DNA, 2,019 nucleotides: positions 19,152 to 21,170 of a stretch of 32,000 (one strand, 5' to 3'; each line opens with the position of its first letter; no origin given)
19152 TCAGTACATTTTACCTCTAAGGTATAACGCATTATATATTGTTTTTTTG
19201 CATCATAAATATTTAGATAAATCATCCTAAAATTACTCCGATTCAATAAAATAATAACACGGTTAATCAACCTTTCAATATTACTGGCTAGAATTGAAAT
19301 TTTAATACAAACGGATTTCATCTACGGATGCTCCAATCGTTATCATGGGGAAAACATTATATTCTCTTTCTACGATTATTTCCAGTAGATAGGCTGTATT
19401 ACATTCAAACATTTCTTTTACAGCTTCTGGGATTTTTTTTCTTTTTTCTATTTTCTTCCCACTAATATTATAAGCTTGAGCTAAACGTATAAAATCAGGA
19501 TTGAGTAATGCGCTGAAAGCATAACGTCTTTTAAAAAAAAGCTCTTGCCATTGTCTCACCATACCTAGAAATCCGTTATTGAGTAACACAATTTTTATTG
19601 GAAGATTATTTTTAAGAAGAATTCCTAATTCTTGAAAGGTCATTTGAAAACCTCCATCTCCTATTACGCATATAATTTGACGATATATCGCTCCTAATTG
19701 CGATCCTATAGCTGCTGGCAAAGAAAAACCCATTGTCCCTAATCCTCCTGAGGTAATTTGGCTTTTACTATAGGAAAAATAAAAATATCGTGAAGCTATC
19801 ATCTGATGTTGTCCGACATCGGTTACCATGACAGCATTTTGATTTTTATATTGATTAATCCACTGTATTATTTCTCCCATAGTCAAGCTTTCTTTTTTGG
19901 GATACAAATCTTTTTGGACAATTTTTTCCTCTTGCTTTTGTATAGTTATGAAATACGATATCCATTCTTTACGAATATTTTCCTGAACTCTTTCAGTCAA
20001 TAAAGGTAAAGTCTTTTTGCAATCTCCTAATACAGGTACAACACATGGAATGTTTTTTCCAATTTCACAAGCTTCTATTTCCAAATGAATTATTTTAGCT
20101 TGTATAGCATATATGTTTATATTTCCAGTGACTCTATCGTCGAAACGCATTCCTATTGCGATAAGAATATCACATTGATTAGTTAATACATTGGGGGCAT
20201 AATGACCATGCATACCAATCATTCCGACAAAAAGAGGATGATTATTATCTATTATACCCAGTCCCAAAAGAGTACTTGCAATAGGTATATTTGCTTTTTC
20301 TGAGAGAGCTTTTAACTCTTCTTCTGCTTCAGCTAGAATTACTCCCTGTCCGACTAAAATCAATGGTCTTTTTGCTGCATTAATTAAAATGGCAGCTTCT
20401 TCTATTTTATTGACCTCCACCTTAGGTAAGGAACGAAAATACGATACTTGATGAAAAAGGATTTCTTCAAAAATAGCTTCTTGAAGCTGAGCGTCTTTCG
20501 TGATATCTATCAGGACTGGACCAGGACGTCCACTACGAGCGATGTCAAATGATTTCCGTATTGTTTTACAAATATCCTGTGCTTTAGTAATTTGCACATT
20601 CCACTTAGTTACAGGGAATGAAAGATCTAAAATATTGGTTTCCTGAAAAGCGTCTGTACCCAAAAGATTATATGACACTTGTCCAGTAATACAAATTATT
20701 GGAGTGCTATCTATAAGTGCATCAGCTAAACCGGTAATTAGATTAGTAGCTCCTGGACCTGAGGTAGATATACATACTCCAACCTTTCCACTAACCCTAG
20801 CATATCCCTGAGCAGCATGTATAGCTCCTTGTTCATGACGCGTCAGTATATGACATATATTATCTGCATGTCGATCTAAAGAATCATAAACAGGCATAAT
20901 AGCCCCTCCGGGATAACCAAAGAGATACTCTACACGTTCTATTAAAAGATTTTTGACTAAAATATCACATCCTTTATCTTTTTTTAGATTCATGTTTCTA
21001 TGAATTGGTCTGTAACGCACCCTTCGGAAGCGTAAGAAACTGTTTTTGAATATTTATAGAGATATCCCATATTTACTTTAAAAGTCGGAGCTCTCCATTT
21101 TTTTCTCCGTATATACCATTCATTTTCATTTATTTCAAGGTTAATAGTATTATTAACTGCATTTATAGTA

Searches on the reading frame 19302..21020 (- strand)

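Call 7: search_protein_families(library=pfam, proteins=[window:19302-21020:-])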
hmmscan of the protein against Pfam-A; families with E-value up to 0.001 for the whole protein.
window:19302-21020:- (572 aa): 4 families
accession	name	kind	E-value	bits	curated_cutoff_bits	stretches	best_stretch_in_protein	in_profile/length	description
PF00205.28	TPP_enzyme_M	-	2.8e-44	150.6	30.4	1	206-339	1-135/137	Thiamine pyrophosphate enzyme, central domain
PF02775.26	TPP_enzyme_C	-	2.6e-43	147.9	21.9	1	401-548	1-151/151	Thiamine pyrophosphate enzyme, C-terminal TPP binding domain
PF02776.23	TPP_enzyme_N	-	1.6e-36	125.1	26.8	1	17-130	3-116/119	Thiamine pyrophosphate enzyme, N-terminal TPP binding domain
PF02552.22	CO_dh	-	8.6e-05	22.8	21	1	203-257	22-76/168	CO dehydrogenase beta subunit/acetyl-CoA synthase epsilon subunit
